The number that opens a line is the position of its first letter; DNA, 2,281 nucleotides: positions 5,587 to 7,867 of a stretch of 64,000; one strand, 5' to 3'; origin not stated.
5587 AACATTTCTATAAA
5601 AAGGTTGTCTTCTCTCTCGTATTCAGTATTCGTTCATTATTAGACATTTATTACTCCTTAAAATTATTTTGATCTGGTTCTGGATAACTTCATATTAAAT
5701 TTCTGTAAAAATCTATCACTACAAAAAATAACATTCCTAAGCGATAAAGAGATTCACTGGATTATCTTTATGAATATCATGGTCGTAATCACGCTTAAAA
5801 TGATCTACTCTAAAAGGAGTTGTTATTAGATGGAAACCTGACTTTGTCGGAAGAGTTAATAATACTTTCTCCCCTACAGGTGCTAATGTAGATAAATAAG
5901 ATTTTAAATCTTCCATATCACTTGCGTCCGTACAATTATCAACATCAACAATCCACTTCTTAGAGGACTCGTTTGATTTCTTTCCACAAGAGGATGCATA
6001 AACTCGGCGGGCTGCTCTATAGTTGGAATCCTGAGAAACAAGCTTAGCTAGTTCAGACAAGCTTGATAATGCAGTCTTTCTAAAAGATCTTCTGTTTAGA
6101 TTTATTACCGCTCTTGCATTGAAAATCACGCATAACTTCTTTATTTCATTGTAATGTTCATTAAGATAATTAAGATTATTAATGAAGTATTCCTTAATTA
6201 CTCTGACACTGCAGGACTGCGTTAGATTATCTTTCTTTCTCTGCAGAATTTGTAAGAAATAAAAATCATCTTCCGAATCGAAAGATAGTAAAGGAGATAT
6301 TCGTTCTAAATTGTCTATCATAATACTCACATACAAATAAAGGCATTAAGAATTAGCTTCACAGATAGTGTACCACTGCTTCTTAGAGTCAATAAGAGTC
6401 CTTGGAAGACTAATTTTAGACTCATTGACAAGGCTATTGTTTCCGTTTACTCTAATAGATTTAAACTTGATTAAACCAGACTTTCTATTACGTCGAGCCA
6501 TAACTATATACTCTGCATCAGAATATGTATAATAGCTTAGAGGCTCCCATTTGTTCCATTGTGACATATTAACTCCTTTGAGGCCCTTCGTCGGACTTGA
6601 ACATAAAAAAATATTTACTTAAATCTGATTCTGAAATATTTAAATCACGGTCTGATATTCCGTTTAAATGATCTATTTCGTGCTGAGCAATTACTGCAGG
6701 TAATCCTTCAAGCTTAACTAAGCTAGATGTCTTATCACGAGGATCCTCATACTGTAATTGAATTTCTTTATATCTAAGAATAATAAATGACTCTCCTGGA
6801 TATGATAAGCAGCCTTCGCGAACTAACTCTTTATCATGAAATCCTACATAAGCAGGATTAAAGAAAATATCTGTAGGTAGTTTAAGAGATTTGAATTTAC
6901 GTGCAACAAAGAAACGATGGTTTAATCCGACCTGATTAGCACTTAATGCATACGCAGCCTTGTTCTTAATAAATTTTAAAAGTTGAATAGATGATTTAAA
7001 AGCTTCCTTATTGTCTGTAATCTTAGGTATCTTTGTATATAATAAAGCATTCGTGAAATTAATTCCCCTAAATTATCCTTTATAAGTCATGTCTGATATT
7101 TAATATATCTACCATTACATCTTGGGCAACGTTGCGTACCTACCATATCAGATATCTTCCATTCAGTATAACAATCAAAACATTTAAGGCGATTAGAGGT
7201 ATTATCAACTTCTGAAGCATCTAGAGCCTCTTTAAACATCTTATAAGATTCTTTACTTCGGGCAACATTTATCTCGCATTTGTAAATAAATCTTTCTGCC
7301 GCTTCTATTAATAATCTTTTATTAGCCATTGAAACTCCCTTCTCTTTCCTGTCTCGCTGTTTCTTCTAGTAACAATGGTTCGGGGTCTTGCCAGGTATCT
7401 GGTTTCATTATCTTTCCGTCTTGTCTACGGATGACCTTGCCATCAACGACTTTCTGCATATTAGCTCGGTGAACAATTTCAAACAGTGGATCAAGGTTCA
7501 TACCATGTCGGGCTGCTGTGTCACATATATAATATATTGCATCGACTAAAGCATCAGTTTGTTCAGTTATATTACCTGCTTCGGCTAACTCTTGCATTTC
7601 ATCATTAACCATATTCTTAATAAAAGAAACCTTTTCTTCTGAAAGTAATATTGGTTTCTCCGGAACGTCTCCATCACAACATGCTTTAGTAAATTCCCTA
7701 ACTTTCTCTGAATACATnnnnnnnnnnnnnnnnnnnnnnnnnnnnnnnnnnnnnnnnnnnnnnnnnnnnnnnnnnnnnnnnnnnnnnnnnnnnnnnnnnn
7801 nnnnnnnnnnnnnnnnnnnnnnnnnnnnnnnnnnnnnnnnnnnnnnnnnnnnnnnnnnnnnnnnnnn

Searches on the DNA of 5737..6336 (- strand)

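Call 32: search_rna_families(sources=[L008, L010, L005], threshold=gathering)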
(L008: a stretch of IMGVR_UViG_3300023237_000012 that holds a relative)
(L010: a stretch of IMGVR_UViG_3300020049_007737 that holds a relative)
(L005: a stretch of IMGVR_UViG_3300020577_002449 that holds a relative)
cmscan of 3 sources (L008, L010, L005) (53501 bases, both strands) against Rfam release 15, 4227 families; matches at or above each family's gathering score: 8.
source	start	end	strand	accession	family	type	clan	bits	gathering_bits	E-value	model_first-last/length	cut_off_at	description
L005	1987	2059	+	RF00005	tRNA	Gene; tRNA;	CL00001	67.2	29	1.6e-12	1-71/71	no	tRNA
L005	930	1003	+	RF00005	tRNA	Gene; tRNA;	CL00001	67.2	29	1.6e-12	1-71/71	no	tRNA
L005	1706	1779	+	RF00005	tRNA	Gene; tRNA;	CL00001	65.9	29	3.6e-12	1-71/71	no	tRNA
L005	12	84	+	RF00005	tRNA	Gene; tRNA;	CL00001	55.8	29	2.1e-09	1-71/71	no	tRNA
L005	1103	1173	+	RF00005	tRNA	Gene; tRNA;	CL00001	54.5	29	5e-09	1-71/71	no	tRNA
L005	2321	2394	+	RF00005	tRNA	Gene; tRNA;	CL00001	51.2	29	3.9e-08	1-71/71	no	tRNA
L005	92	163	+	RF00005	tRNA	Gene; tRNA;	CL00001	48.1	29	2.8e-07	1-71/71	no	tRNA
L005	1567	1646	+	RF00005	tRNA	Gene; tRNA;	CL00001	44.1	29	3.5e-06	1-71/71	no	tRNA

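Call 50: build_rna_model(alignment_id=A2, structure=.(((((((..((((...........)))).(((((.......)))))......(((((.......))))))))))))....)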
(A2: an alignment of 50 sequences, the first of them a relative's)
Model R1 built from alignment A2 (50 sequences, 81 columns); structure: as given.
model positions 74; base pairs 21; branch points 2; effective number of sequences 18.34; information 0.763 bits per position. Calibrated on 0.2 Mb of random sequence (short: E-values are rough).
structure used (alignment columns):
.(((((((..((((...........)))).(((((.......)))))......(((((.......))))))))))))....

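Call 51: search_with_rna_model(model_id=R1, source=window, filters=off, max_evalue=10, show_alignments=6)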
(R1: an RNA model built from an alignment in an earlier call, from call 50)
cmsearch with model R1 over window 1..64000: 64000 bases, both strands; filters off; matches with E-value up to 10: 16.
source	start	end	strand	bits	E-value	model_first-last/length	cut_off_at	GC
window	9331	9397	-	17.1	0.0065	1-74/74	no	0.33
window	60605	60665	+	10.4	0.82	1-74/74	no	0.36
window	8401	8451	+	9.5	1.5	1-74/74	no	0.31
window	36204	36266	+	9.5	1.5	1-74/74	no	0.24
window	44085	44160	-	9.4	1.6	1-74/74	no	0.32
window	51830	51850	+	9.2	1.9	1-74/74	no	0.24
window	28984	29055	-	9.2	1.9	1-74/74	no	0.39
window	4496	4569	-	9.2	1.9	1-74/74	no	0.27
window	8929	8943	-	8.7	2.6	50-64/74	no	0.47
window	46687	46751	+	8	4.6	1-74/74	no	0.28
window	54135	54196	-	7.9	4.7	1-74/74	no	0.47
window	12362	12443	+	7.9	4.8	1-74/74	no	0.34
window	8815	8901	+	7.8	5.3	1-74/74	no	0.39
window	44875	44936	-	7.2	7.8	1-74/74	no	0.39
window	9008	9080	-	7.2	7.8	1-74/74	no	0.44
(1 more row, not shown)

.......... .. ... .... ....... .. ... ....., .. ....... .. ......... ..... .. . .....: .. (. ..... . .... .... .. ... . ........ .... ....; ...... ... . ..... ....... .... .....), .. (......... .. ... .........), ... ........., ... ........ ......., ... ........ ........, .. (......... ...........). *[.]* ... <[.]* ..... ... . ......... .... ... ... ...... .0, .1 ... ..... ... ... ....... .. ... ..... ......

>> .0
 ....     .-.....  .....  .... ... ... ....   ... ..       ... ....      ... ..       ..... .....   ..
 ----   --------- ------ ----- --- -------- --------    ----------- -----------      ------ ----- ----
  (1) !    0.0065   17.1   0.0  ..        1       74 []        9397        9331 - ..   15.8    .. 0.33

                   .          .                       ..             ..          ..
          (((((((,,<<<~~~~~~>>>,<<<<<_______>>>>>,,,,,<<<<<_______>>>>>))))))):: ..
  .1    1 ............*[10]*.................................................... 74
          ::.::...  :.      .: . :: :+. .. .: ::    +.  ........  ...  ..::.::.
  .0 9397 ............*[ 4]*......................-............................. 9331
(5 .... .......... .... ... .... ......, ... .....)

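Call 53: search_rna_families(sources=[L070, L083, L066, L062, L072, L061, L069, L088], threshold=gathering)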
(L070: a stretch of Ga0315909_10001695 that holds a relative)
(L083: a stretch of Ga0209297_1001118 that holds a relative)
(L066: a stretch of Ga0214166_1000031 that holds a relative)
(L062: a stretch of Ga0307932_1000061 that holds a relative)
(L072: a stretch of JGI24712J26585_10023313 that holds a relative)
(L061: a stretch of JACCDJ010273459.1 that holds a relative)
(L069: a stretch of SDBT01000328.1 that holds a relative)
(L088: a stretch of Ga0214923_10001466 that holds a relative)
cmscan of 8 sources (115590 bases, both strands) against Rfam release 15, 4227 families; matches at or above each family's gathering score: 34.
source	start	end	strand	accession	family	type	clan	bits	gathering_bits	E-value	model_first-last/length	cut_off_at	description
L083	12271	12664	+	RF02032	GOLLD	Gene;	-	318.7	150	3.4e-90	1-416/416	no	Giant, ornate, lake- and Lactobacillales-derived (GOLLD) RNA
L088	8700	9121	+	RF02032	GOLLD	Gene;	-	254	150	7.8e-71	1-416/416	no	Giant, ornate, lake- and Lactobacillales-derived (GOLLD) RNA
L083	14285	14681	-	RF00023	tmRNA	Gene;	CL00001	84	47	7.3e-31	1-374/374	no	transfer-messenger RNA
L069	12131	12202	-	RF00005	tRNA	Gene; tRNA;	CL00001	70.4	29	4.4e-13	1-71/71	no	tRNA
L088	7212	7594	+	RF00023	tmRNA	Gene;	CL00001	69.7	47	8.3e-25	1-374/374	no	transfer-messenger RNA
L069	12207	12278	-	RF00005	tRNA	Gene; tRNA;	CL00001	67.5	29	2.7e-12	1-71/71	no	tRNA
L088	12907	12979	+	RF00005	tRNA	Gene; tRNA;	CL00001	67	29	3.8e-12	1-71/71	no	tRNA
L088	11141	11214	+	RF00005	tRNA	Gene; tRNA;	CL00001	64.4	29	1.9e-11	1-71/71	no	tRNA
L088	10081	10168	+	RF00005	tRNA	Gene; tRNA;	CL00001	64.2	29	2.2e-11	1-71/71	no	tRNA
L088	10355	10427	+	RF00005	tRNA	Gene; tRNA;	CL00001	61.8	29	1e-10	1-71/71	no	tRNA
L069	12365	12437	-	RF00005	tRNA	Gene; tRNA;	CL00001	61.1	29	1.6e-10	1-71/71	no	tRNA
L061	9307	9377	+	RF00005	tRNA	Gene; tRNA;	CL00001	60.7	29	2e-10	1-71/71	no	tRNA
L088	11605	11680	+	RF00005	tRNA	Gene; tRNA;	CL00001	60.6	29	2.1e-10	1-71/71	no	tRNA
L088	9766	9836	+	RF00005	tRNA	Gene; tRNA;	CL00001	60.4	29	2.5e-10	1-71/71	no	tRNA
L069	12053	12125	-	RF00005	tRNA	Gene; tRNA;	CL00001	60.2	29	2.7e-10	1-71/71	no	tRNA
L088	11369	11441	+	RF00005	tRNA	Gene; tRNA;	CL00001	59.8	29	3.6e-10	1-71/71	no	tRNA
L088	12124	12207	+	RF00005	tRNA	Gene; tRNA;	CL00001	59.8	29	3.6e-10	1-71/71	no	tRNA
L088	10603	10676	+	RF00005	tRNA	Gene; tRNA;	CL00001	57.4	29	1.7e-09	1-71/71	no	tRNA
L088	12718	12790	+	RF00005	tRNA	Gene; tRNA;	CL00001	57.1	29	2e-09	1-71/71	no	tRNA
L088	11057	11130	+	RF00005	tRNA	Gene; tRNA;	CL00001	57.1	29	2.1e-09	1-71/71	no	tRNA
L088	11450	11521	+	RF00005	tRNA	Gene; tRNA;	CL00001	56.9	29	2.3e-09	1-71/71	no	tRNA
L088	9844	9915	+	RF00005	tRNA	Gene; tRNA;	CL00001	56.2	29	3.6e-09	1-71/71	no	tRNA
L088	10441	10512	+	RF00005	tRNA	Gene; tRNA;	CL00001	56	29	4.1e-09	1-71/71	no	tRNA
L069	11974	12046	-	RF00005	tRNA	Gene; tRNA;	CL00001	55.7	29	4.9e-09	1-71/71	no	tRNA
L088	10271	10343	+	RF00005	tRNA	Gene; tRNA;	CL00001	54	29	1.4e-08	1-71/71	no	tRNA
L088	9683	9755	+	RF00005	tRNA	Gene; tRNA;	CL00001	53.9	29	1.5e-08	1-71/71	no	tRNA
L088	10978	11048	+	RF00005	tRNA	Gene; tRNA;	CL00001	53.3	29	2.2e-08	1-71/71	no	tRNA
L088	10523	10595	+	RF00005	tRNA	Gene; tRNA;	CL00001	52.7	29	3.3e-08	1-71/71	no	tRNA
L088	10808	10879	+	RF00005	tRNA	Gene; tRNA;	CL00001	52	29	5.2e-08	1-71/71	no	tRNA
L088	11876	11948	+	RF00005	tRNA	Gene; tRNA;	CL00001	50.3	29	1.5e-07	1-71/71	no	tRNA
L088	12430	12510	+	RF00005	tRNA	Gene; tRNA;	CL00001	50.2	29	1.6e-07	1-71/71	no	tRNA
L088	12999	13072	+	RF00005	tRNA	Gene; tRNA;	CL00001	49.9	29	1.9e-07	1-71/71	no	tRNA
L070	11868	11937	+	RF00005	tRNA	Gene; tRNA;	CL00001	44.2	29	7e-06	1-71/71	no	tRNA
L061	9575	9645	+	RF00005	tRNA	Gene; tRNA;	CL00001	37.5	29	0.0005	1-71/71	no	tRNA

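Call 69: search_with_rna_model(model_id=R1, sources=[L083, L070, L006, L073, L066], filters=off, max_evalue=1)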
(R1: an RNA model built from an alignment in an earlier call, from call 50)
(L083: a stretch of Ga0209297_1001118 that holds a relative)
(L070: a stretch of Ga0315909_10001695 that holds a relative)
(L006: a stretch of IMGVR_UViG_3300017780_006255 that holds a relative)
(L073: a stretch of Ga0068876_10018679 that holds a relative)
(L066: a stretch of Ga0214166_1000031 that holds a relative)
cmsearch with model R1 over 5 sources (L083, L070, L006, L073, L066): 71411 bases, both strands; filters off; matches with E-value up to 1: 4.
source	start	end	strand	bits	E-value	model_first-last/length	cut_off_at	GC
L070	11868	11938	+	45.7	1e-11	1-74/74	no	0.45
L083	14287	14349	-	18.9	0.002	1-74/74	no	0.51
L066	20449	20518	+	15.5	0.023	1-74/74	no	0.3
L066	17151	17170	+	12.9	0.15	46-65/74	no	0.65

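Call 70: search_rna_families(source=L070, start=10577, end=11950, threshold=evalue, max_evalue=5)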
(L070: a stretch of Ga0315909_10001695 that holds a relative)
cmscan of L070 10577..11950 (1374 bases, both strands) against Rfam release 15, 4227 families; matches with E-value up to 5: 2.
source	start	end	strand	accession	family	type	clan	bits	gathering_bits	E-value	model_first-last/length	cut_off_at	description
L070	11868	11937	+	RF00005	tRNA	Gene; tRNA;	CL00001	44.2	29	8.3e-08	1-71/71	no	tRNA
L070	11135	11185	-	RF00048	Entero_CRE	Cis-reg;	-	22.8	55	0.37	1-61/61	no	Enterovirus cis-acting replication element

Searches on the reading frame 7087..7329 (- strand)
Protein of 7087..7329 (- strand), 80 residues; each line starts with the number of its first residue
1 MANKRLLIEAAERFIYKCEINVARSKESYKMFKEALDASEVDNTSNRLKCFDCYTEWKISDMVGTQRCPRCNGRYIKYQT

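Call 11: search_protein_families(library=pfam, proteins=[window:7087-7329:-], max_evalue=0.01)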
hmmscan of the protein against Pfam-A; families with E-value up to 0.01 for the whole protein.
window:7087-7329:- (80 aa): 1 family
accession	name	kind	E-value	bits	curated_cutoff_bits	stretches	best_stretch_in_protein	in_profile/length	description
PF01155.25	HypA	-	0.001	19.5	28.9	1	40-77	63-98/112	Hydrogenase/urease nickel incorporation, metallochaperone, hypA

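Call 12: search_protein_families(library=phrogs, proteins=[window:7087-7329:-], max_evalue=0.001)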
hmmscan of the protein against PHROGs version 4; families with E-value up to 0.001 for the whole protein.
window:7087-7329:- (80 aa): 0 families

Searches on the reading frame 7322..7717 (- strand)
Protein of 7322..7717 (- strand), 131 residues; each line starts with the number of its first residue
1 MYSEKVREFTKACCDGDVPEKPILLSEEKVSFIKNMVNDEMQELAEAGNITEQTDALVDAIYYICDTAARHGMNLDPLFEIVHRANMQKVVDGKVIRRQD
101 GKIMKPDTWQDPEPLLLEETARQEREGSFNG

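Call 11: search_protein_families(library=pfam, proteins=[window:7322-7717:-], max_evalue=0.01)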
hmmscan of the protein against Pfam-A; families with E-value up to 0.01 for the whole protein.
window:7322-7717:- (131 aa): 1 family
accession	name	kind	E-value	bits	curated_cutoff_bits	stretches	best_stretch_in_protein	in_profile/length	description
PF01503.22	PRA-PH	-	5.2e-09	36.8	21.3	1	15-86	9-86/86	Phosphoribosyl-ATP pyrophosphohydrolase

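Call 12: search_protein_families(library=phrogs, proteins=[window:7322-7717:-], max_evalue=0.001)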
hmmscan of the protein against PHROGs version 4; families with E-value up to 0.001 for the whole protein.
window:7322-7717:- (131 aa): 4 families
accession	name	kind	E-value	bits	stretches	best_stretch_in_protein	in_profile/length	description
phrog_671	-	other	2e-24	87.1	1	4-126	540-665/678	nucleotide pyrophosphohydrolase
phrog_18404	-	other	2.8e-13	50.6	1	4-113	23-137/264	hydrolase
phrog_38514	-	unknown function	3e-08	34.8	1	9-113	14-120/348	-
phrog_4159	-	other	4.8e-08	33.6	1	48-96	177-226/270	nucleotide pyrophosphohydrolase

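Call 16: find_related_loci(query=window:7322-7717:-, collection=viral_contigs, flank=10000)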
Query window:7322-7717:- (131 aa) in viral_contigs; peptide patterns used: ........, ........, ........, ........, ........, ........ (x = any residue, [..] = any of these).
6 stretches matched a pattern, but none encodes a relative of the query by tblastn (E <= 1e-3).

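Call 17: find_encoding_contigs(protein=window:7322-7717:-, flank=10000, max_places=10)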
Protein window:7322-7717:- (131 aa): no gene with exactly this product is on record in the collection.

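Call 20: find_homologous_proteins(query=window:7322-7717:-, max_evalue=1e-10)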
Query window:7322-7717:- (131 aa): 297 proteins with E <= 1e-10 among 305 candidates; the best 120 are listed.
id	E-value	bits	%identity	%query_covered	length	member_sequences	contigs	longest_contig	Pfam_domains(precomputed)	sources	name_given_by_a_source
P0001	5.0e-82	290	100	100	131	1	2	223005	PF01503.23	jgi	-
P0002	5.0e-54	200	70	99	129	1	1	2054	PF01503.23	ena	-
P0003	2.0e-53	198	70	98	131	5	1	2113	PF01503.23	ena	-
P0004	4.3e-53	197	71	98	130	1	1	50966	PF01503.23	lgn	-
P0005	6.1e-53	196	69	98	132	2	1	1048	PF01503.23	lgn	-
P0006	7.3e-53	196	69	98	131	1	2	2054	PF01503.23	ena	-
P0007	8.7e-53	196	70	98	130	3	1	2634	PF01503.23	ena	-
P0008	8.8e-53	196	69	98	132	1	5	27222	PF01503.23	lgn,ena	-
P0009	9.4e-53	196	71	98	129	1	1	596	PF01503.23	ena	-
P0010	9.8e-53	196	71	98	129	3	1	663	PF01503.23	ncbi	-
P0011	1.3e-52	195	71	98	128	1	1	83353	PF01503.23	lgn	-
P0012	1.5e-52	195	70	98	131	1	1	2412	PF01503.23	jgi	-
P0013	2.3e-52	195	70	95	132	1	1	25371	PF01503.23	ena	-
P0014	3.5e-52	194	67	98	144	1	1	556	PF01503.23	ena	-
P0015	3.6e-52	194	69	98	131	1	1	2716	PF01503.23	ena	-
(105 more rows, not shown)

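Call 22: find_encoding_contigs(protein=P0001, flank=10000, max_places=10)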
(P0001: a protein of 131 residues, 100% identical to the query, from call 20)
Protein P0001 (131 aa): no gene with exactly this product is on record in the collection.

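Call 24: find_encoding_contigs(protein=P0011, flank=10000, max_places=4)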
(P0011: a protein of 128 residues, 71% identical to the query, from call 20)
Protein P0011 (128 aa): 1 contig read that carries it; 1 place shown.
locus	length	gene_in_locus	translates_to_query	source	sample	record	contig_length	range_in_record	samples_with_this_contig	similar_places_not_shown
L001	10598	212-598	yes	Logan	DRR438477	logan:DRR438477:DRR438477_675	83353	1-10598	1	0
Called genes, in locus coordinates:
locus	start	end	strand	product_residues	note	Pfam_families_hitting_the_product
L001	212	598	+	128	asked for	PF01503:PRA-PH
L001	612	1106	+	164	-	-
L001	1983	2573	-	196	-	PF13563:2_5_RNA_ligase2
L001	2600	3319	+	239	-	PF02678:Pirin, PF07883:Cupin_2 (faint), PF17954:Pirin_C_2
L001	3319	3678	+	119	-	PF22668:DUF7009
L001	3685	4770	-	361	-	PF00515:TPR_1 (faint), PF07719:TPR_2 (faint), PF12895:ANAPC3 (faint), PF13181:TPR_8 (faint), PF13428:TPR_14 (faint), PF13525:YfiO (weak), PF13424:TPR_12 (weak), PF13174:TPR_6, +2 more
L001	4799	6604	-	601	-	-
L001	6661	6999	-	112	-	-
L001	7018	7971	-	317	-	-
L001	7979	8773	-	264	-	-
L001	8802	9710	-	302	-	PF21694:DNA_pol3_delta_C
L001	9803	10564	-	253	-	-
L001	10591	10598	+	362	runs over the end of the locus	PF01467:CTP_transf_like, PF00702:Hydrolase, PF08645:PNK3P, PF13419:HAD_2 (weak), PF13242:Hydrolase_like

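Call 25: find_encoding_contigs(protein=P0004, flank=10000, max_places=4)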
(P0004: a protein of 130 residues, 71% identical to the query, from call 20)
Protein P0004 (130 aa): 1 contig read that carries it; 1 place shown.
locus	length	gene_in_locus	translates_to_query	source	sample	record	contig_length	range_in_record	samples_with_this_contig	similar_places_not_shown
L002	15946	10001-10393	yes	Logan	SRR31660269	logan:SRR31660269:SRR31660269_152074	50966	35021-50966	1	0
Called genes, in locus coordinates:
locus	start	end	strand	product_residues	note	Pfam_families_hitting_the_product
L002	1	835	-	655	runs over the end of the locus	PF00933:Glyco_hydro_3, PF01915:Glyco_hydro_3_C, PF14310:Fn3-like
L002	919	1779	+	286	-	PF02311:AraC_binding, PF07883:Cupin_2 (weak), PF12833:HTH_18, PF00165:HTH_AraC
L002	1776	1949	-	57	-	-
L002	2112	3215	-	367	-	PF03572:Peptidase_S41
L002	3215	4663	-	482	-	PF00224:PK, PF02887:PK_C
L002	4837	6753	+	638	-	PF02784:Orn_Arg_deC_N, PF17810:Arg_decarb_HB, PF17944:Arg_decarbox_C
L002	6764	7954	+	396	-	PF03435:Sacchrp_dh_NADP, PF16653:Sacchrp_dh_C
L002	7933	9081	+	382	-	PF00278:Orn_DAP_Arg_deC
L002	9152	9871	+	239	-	-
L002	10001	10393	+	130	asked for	PF01503:PRA-PH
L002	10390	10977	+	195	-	-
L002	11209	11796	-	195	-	PF02586:SRAP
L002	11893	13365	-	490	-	PF00884:Sulfatase, PF01663:Phosphodiest (weak), PF16347:SGSH_C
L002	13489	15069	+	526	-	PF00884:Sulfatase, PF01663:Phosphodiest, PF02995:DUF229 (weak), PF16347:SGSH_C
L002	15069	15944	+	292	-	?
